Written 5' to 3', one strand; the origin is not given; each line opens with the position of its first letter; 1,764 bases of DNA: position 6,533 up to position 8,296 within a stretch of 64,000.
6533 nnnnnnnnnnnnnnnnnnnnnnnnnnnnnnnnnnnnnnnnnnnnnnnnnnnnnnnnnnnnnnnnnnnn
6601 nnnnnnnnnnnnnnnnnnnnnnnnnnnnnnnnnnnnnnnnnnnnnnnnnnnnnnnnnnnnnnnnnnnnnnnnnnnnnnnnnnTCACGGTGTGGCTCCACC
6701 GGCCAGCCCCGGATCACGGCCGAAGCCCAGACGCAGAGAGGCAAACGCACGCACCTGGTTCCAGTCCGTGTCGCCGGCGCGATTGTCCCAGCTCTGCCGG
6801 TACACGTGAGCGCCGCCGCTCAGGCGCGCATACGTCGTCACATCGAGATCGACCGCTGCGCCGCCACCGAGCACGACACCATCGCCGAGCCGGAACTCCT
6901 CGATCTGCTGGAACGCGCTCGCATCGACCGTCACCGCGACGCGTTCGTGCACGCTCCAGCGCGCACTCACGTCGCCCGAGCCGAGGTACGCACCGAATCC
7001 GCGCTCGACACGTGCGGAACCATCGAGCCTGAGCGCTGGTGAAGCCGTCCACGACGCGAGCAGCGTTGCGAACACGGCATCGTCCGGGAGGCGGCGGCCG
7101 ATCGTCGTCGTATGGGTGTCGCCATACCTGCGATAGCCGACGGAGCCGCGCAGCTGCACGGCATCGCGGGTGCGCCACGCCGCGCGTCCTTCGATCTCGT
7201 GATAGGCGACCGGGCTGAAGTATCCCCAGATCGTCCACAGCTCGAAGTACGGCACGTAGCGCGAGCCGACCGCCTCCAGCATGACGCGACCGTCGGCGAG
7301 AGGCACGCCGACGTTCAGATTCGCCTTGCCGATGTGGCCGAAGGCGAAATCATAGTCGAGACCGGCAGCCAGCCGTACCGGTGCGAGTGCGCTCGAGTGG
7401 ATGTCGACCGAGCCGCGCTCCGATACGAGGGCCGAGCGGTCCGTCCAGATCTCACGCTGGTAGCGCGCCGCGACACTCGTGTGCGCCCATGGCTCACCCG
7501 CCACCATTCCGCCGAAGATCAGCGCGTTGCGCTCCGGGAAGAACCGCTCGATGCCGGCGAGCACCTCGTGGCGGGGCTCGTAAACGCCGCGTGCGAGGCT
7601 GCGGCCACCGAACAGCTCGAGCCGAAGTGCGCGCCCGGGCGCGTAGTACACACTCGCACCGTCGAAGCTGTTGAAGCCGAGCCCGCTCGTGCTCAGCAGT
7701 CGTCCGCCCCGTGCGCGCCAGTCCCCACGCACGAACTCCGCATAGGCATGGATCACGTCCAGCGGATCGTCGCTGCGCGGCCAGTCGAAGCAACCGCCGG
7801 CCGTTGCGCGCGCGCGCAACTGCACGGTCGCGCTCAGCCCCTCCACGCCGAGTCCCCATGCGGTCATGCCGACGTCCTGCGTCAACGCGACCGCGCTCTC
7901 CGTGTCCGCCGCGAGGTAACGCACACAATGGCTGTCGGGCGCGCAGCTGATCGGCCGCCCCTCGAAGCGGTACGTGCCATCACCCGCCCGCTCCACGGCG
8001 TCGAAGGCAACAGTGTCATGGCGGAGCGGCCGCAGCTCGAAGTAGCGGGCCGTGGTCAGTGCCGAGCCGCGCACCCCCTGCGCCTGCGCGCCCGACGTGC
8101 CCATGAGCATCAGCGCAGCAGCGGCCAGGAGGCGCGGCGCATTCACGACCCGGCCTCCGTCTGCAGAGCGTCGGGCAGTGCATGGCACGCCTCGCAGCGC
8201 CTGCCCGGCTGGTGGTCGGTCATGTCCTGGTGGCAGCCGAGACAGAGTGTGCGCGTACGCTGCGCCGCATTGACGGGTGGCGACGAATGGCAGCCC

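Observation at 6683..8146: Haem-free beta-barrel candidate translationally coupled on both sides to multihaem cytochromes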

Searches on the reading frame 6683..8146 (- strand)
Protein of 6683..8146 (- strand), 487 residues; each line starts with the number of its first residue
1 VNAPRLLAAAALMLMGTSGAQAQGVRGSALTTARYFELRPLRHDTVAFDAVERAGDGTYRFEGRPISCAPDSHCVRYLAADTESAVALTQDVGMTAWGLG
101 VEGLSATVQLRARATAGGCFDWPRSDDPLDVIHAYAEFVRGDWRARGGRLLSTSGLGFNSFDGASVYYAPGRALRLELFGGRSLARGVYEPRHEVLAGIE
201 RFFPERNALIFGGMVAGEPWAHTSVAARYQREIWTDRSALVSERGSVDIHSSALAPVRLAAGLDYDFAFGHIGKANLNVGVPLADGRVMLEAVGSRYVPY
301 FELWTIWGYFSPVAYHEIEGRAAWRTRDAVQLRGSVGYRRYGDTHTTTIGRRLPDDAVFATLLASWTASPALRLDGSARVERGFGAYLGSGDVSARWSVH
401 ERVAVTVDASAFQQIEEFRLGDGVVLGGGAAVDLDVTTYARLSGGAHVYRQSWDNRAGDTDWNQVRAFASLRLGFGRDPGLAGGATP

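Call 6: search_protein_families(library=pfam, proteins=[window:6683-8146:-], max_evalue=1)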
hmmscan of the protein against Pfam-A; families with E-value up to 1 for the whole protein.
window:6683-8146:- (487 aa): 0 families

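Call 7: search_protein_families(library=ncbifam, proteins=[window:6683-8146:-], max_evalue=1)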
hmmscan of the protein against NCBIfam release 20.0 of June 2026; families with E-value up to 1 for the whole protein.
window:6683-8146:- (487 aa): 0 families

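Call 8: find_homologous_proteins(query=window:6683-8146:-, max_evalue=0.001)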
Query window:6683-8146:- (487 aa): 546 proteins with E <= 0.001 among 8000 candidates; the best 120 are listed.
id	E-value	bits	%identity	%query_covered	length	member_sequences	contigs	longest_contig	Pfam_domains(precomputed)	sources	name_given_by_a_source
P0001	0.0e+0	1095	100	100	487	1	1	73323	-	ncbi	-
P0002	5.9e-249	845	79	95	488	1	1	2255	-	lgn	-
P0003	1.1e-220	752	71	93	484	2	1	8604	-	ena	-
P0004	2.1e-219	747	68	99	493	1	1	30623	-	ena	-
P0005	1.6e-218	744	68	97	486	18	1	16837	-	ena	-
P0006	1.6e-217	741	67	99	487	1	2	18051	-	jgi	jgi:hypothetical protein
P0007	4.3e-217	740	69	98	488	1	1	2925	-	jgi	jgi:hypothetical protein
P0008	6.3e-217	739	68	95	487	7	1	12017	-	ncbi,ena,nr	ncbi:MAG TPA: hypothetical protein VK912_03600 [Longimicrobiales bacterium]|nr:hypothetical protein 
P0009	1.1e-216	738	68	97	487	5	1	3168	-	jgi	jgi:hypothetical protein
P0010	1.7e-216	738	67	99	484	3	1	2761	-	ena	-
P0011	2.2e-216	737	68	98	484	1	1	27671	-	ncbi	ncbi:MAG TPA: hypothetical protein VFZ69_07695 [Longimicrobiales bacterium]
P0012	2.2e-216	737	69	97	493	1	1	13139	-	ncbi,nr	ncbi:MAG: hypothetical protein KFH98_02770 [Gemmatimonadetes bacterium]|nr:hypothetical protein [Gem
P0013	3.5e-212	723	68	95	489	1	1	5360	-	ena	-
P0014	4.4e-211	720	68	95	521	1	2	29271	-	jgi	jgi:hypothetical protein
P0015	1.4e-206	705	67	95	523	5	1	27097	-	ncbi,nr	ncbi:MAG TPA: hypothetical protein VFU06_15280 [Longimicrobiales bacterium]|nr:hypothetical protein 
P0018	3.2e-201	687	66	99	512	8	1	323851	-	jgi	-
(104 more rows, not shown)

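Call 14: find_related_loci(query=A1, collection=genome_contigs, flank=8000)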
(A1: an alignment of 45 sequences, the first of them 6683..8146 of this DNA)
Query A1 (487 aa) in genome_contigs; peptide patterns used: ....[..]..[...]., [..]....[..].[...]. (x = any residue, [..] = any of these).
68 stretches matched a pattern; 54 encode a relative of the query (tblastn E <= 1e-3); 53 distinct loci.
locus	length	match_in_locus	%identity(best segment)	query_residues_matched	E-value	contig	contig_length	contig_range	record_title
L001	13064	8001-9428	69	10-482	0e+0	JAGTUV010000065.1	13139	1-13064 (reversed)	MAG: Gemmatimonadetes bacterium isolate SH-MAG3 SH-MAG3_contig_000065, whole genome shotgun sequence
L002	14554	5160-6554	66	21-484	0e+0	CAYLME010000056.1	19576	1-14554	MAG TPA_asm: uncultured Gemmatimonadaceae bacterium isolate binchicken_co350_48 genome assembly, contig: NODE_3410_lengt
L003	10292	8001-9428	52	10-485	3e-149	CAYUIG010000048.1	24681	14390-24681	MAG TPA_asm: uncultured Gemmatimonadaceae bacterium isolate SRP193661_co2_98 genome assembly, contig: NODE_1855_length_2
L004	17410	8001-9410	51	13-480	1e-140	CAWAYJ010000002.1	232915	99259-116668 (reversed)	MAG: uncultured Gemmatimonadales bacterium isolate MFD05684.bin.1.259 genome assembly, contig: contig_15499, whole genom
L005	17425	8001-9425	48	7-480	4e-137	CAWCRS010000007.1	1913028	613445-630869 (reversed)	MAG: uncultured Gemmatimonadales bacterium isolate MFD04944.bin.1.316 genome assembly, contig: contig_48043, whole genom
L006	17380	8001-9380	51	22-483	2e-136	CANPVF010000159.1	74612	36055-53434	MAG: uncultured bacterium isolate 3300027962_15 genome assembly, contig: 3300027962.a:Ga0207797_1000045, whole genome sh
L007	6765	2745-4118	51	20-479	2e-136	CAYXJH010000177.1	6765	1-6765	MAG TPA_asm: uncultured Gemmatimonadaceae bacterium isolate SRP217488_co1_29 genome assembly, contig: NODE_11125_length_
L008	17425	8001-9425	49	7-482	4e-135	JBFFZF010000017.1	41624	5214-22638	MAG: Longimicrobiales bacterium isolate Mix_sand01.2020.11.G.19 k141_400396_length_41624_cov_17.2551, whole genome shotg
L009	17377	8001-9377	50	22-481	4e-134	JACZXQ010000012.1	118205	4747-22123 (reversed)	MAG: Gemmatimonadetes bacterium isolate B23T3L8 B23T3L8_NODE17, whole genome shotgun sequence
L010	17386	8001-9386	50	18-480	4e-134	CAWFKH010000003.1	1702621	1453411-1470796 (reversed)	MAG: uncultured Gemmatimonadales bacterium isolate MFD01721.bin.1.4 genome assembly, contig: contig_38304, whole genome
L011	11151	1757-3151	48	21-485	4e-133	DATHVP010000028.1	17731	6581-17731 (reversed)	MAG TPA_asm: Longimicrobiales bacterium isolate SMAG_U16136 k141_1617373, whole genome shotgun sequence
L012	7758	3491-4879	50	21-485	7e-133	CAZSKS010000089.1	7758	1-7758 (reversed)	MAG TPA_asm: uncultured Gemmatimonadota bacterium isolate SRP195330_co1_41 genome assembly, contig: NODE_10127_length_77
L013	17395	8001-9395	48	23-485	1e-128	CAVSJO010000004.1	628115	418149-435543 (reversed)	MAG: uncultured Gemmatimonadales bacterium isolate MFD01721.bin.1.274 genome assembly, contig: contig_25267, whole genom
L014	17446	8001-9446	49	4-483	8e-128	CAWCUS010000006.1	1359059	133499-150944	MAG: uncultured Gemmatimonadales bacterium isolate MFD01721.bin.1.53 genome assembly, contig: contig_8046, whole genome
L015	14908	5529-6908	50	23-483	2e-127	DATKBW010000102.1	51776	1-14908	MAG TPA_asm: Longimicrobiales bacterium isolate SMAG_U14430 k141_870935, whole genome shotgun sequence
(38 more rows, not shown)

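Call 18: predict_structure(alignment_id=A1)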
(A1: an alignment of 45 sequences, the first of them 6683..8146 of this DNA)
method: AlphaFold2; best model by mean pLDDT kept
length: 487 residues; sequences in the alignment: 45
mean_pLDDT: 84.7   pTM: 0.76
mean pLDDT of the five models: 84.7, 83.3, 82.4, 81.3, 79.4
residues with pLDDT >= 90: 263; 70-90: 141; 50-70: 54; < 50: 29
segments of 3 or more residues with pLDDT < 50: 17-19, 187-196, 304-309, 484-487
pLDDT, mean of each block of 10 residues (from residue 1): 65 55 86 93 87 85 81 81 94 93 94 91 78 93 96 74 95 93 65 49 68 94 95 80 91 96 89 94 95 90 47 87 96 97 75 87 98 98 83 98 98 68 86 97 96 62 90 90 48
secondary structure, 60 per line:
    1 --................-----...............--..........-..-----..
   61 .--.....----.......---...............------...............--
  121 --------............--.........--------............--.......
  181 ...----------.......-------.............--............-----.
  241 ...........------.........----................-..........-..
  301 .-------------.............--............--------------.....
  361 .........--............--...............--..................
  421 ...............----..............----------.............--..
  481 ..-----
elements in order: H3-18 E24-38 E41-47 E59-61 E64-68 E73-79 E83-97 E104-118 E129-140 E143-151 E160-171 E174-183 H194-200 E208-220 E223-234 E240-251 E258-266 E271-283 E288-297 E315-327 E330-341 E356-369 E372-383 E386-400 E403-416 H417-420 E421-435 E440-453 E464-476 H479-482

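Call 20: search_protein_representatives(alignment_id=A1)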
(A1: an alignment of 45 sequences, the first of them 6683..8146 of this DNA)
Query: 45 sequences, 492 profile positions. Proteins with E-value up to 0.001 (for the whole library): 486; up to 1e-10: 320; up to 1e-30: 181. The best 150 are listed.
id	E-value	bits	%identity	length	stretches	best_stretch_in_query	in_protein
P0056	4.6e-206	701.7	-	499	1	6-490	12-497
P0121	1.1e-198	677.3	-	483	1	12-487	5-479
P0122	1.4e-192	657.2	-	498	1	8-491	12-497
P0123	5.9e-184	628.8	-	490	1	18-488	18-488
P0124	1.9e-183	627.1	-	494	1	9-486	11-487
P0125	8.2e-181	618.4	-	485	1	9-490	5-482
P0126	1.5e-176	604.3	-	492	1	12-489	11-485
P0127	2.9e-174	596.8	-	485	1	15-489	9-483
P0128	2.9e-169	580.3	-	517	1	12-488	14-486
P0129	2.4e-168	577.3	-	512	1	10-485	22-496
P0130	7.2e-167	572.4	-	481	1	6-489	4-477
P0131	6.8e-166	569.2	-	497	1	11-490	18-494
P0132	1.7e-163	561.3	-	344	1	148-489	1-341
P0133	7.8e-155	532.7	-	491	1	11-488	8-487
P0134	4.3e-152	523.7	-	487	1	17-489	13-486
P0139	3.3e-120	418.5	-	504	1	8-489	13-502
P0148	3.5e-103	362.3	-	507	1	15-490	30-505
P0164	4.7e-95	335.5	-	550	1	14-490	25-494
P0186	2.9e-74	266.9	-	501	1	10-480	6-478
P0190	2.1e-73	264.1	-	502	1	7-480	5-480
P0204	2.6e-64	234.2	-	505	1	11-482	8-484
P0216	3.3e-60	220.6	-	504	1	6-484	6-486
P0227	1.3e-55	205.4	-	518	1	13-483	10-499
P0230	1.1e-53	199.1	-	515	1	11-481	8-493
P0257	1.6e-43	165.5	-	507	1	10-482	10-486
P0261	4.6e-43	164.0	-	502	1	13-478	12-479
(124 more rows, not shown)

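Call 30: fold_search(model_id=the predicted structure, library=pdb)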
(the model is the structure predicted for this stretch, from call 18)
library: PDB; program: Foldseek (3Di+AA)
matches with E <= 10: 893; with E <= 0.001: 377
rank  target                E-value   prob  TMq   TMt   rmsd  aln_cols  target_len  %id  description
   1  5ldt_A                5.7e-10  1.00  0.38  0.44  13.7       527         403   11  Crystal Structures of MOMP from Campylobacter jejuni (released 2016-10-26)
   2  3rbh_D                8.8e-10  1.00  0.35  0.39  10.7       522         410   10  Structure of alginate export protein AlgE from Pseudomonas aeruginosa (released 2011-07-27)
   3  5ldv                  8.8e-10  1.00  0.34  0.39  13.7       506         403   10  Crystal Structures of MOMP from Campylobacter jejuni (released 2016-10-26)
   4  3rbh_B                1.1e-09  1.00  0.36  0.39  13.2       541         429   10  Structure of alginate export protein AlgE from Pseudomonas aeruginosa (released 2011-07-27)
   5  8q2o                  1.2e-09  1.00  0.36  0.38  14.8       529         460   10  Structure of alginate transporter AlgE from P. aeruginosa PAO1 by using Se-MAG for the the lipid cubic phase crystalliza (released 2024-05-15)
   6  3rbh_A                1.2e-09  1.00  0.33  0.36  12.8       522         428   10  Structure of alginate export protein AlgE from Pseudomonas aeruginosa (released 2011-07-27)
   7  4b61_A                1.5e-09  1.00  0.35  0.38  16.2       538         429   10  In meso structure of alginate transporter, AlgE, from Pseudomoas aeruginosa, PAO1. Crystal form 3. (released 2013-07-17)
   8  4azl_B                1.7e-09  1.00  0.33  0.36  11.6       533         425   11  In meso structure of alginate transporter, AlgE, from Pseudomoas aeruginosa, PAO1, crystal form 2. (released 2013-07-03)
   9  5d5d                  2.2e-09  1.00  0.35  0.40  10.8       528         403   10  In meso in situ serial X-ray crystallography structure of AlgE at 100 K (released 2016-01-13)
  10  4azl_A                2.5e-09  1.00  0.34  0.37  11.3       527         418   11  In meso structure of alginate transporter, AlgE, from Pseudomoas aeruginosa, PAO1, crystal form 2. (released 2013-07-03)
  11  4afk                  2.6e-09  1.00  0.36  0.39  13.8       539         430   10  In meso structure of alginate transporter, AlgE, from Pseudomonas aeruginosa, PAO1 (released 2013-02-06)
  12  3rbh_C                2.7e-09  1.00  0.36  0.41  12.3       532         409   10  Structure of alginate export protein AlgE from Pseudomonas aeruginosa (released 2011-07-27)
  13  4xnl                  3.6e-09  1.00  0.34  0.37  11.9       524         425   11  X-ray structure of AlgE2 (released 2015-06-03)
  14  4b61_B                8.4e-09  1.00  0.36  0.39  15.3       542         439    9  In meso structure of alginate transporter, AlgE, from Pseudomoas aeruginosa, PAO1. Crystal form 3. (released 2013-07-17)
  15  8pz4                  1.0e-08  1.00  0.36  0.37  14.9       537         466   10  Structure of alginate transporter, AlgE, solved at wavelength 2.755 A (released 2023-10-25)
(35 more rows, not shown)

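Call 31: find_encoding_contigs(protein=P0001, flank=10000, max_places=2)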
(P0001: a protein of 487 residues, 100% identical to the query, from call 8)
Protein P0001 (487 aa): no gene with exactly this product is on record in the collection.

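Call 32: find_encoding_contigs(protein=P0018, flank=10000, max_places=2)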
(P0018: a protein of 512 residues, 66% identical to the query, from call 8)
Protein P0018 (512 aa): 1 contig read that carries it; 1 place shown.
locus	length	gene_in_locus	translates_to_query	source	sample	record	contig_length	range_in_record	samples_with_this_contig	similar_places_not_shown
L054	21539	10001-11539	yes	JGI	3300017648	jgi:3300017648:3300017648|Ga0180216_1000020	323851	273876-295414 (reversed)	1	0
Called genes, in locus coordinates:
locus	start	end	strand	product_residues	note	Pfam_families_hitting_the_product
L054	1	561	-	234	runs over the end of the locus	-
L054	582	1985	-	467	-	PF05694:SBP56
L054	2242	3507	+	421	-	PF00486:Trans_reg_C, PF12697:Abhydrolase_6, PF00561:Abhydrolase_1, PF12146:Hydrolase_4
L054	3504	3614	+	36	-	-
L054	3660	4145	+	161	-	-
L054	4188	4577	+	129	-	PF04343:DUF488, PF22751:DUF488-N3a, PF22752:DUF488-N3i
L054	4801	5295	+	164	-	-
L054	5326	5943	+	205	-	-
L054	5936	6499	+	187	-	-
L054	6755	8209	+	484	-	PF14522:Cytochrome_C7 (faint), PF14537:Cytochrom_c3_2 (faint), PF22113:Mtrc-MtrF_II-IV_dom (faint)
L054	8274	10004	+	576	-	PF02085:Cytochrom_CIII (faint), PF14522:Cytochrome_C7 (faint), PF14537:Cytochrom_c3_2 (faint)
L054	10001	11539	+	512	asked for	-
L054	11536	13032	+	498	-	PF14522:Cytochrome_C7 (faint), PF09699:Paired_CXXCH_1 (faint)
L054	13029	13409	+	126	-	PF13428:TPR_14 (faint), PF13181:TPR_8 (faint), PF07719:TPR_2 (faint), PF13432:TPR_16, PF14559:TPR_19 (weak)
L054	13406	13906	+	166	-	PF13442:Cytochrome_CBB3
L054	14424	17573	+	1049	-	PF13620:CarboxypepD_reg, PF13715:CarbopepD_reg_2, PF07715:Plug, PF00593:TonB_dep_Rec_b-barrel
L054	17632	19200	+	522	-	PF12741:SusD-like, PF12771:SusD-like_2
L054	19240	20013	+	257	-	PF14344:DUF4397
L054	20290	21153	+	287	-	PF00583:Acetyltransf_1 (weak), PF13508:Acetyltransf_7 (weak)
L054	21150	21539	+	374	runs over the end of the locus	PF02746:MR_MLE_N, PF13378:MR_MLE_C, PF26685:DUF8230_C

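Call 34: find_encoding_contigs(protein=P0257, flank=7000, max_places=2)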
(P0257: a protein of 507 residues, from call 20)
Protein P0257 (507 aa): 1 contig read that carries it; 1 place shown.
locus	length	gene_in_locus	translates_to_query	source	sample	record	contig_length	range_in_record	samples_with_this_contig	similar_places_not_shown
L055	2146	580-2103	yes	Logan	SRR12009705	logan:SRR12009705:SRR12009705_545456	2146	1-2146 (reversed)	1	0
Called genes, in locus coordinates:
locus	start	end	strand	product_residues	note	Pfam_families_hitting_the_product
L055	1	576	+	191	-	?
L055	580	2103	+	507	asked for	-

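Call 35: find_encoding_contigs(protein=P0230, flank=7000, max_places=2)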
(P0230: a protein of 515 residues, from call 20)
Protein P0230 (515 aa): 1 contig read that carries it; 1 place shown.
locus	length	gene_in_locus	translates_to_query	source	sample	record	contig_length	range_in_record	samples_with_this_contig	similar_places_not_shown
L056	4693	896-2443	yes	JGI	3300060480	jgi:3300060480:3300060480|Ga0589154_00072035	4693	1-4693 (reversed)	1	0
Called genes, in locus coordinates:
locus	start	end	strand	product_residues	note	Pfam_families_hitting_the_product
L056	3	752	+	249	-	?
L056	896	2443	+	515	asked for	-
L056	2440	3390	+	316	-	PF14537:Cytochrom_c3_2 (faint), PF09699:Paired_CXXCH_1 (faint), PF14522:Cytochrome_C7 (faint), PF22113:Mtrc-MtrF_II-IV_dom (weak)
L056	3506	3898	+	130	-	PF22113:Mtrc-MtrF_II-IV_dom (faint), PF14522:Cytochrome_C7 (weak)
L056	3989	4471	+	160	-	PF00160:Pro_isomerase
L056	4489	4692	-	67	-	?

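Call 37: list_cluster_members(proteins=[P0139, P0148, P0164, P0186, P0190, P0204, P0216, P0227, P0230, P0261])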
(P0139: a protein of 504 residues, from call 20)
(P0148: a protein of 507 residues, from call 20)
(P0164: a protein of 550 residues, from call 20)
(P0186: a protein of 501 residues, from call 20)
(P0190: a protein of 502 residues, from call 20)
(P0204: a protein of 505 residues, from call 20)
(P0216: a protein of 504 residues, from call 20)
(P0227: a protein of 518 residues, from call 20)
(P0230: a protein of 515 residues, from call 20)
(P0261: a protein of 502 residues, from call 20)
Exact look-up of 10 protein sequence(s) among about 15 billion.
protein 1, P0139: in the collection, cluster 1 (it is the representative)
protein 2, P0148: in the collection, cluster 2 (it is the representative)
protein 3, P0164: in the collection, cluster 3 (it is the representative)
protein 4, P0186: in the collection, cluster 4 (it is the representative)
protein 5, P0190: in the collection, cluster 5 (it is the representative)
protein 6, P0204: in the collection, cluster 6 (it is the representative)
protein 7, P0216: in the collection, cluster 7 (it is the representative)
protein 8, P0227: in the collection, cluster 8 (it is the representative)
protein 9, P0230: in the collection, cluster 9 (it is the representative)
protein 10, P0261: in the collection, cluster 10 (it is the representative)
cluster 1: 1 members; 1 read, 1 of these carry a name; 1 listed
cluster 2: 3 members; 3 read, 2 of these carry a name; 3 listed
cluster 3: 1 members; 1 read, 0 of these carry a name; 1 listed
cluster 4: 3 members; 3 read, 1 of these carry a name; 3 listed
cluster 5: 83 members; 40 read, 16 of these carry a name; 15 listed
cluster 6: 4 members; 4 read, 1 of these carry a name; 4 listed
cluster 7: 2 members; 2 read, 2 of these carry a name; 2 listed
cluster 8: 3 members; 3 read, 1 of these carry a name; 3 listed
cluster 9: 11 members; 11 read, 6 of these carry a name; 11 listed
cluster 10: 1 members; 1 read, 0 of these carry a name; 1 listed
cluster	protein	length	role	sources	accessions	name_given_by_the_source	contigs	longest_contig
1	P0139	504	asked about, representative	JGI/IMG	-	hypothetical protein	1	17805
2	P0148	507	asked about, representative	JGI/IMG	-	-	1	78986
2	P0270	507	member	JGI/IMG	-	hypothetical protein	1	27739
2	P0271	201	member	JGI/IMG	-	hypothetical protein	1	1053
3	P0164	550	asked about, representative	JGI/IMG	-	-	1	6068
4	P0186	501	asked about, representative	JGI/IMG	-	-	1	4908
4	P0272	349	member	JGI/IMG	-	hypothetical protein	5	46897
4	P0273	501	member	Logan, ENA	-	-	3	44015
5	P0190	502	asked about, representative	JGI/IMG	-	hypothetical protein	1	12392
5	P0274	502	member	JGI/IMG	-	hypothetical protein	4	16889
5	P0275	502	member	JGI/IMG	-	hypothetical protein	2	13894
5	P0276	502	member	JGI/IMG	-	hypothetical protein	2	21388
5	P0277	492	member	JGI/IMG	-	hypothetical protein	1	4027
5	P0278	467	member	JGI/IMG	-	hypothetical protein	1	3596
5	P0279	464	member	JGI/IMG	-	hypothetical protein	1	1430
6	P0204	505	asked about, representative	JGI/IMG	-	hypothetical protein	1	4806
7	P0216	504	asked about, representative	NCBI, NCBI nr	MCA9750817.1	MAG: hypothetical protein KC591_01385 [Gemmatimonadetes bacterium] | hypothetical protein [Gemmatimonadota bacterium]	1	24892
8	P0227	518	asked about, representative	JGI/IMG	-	hypothetical protein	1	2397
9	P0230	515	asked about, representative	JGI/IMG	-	hypothetical protein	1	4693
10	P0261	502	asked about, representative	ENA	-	-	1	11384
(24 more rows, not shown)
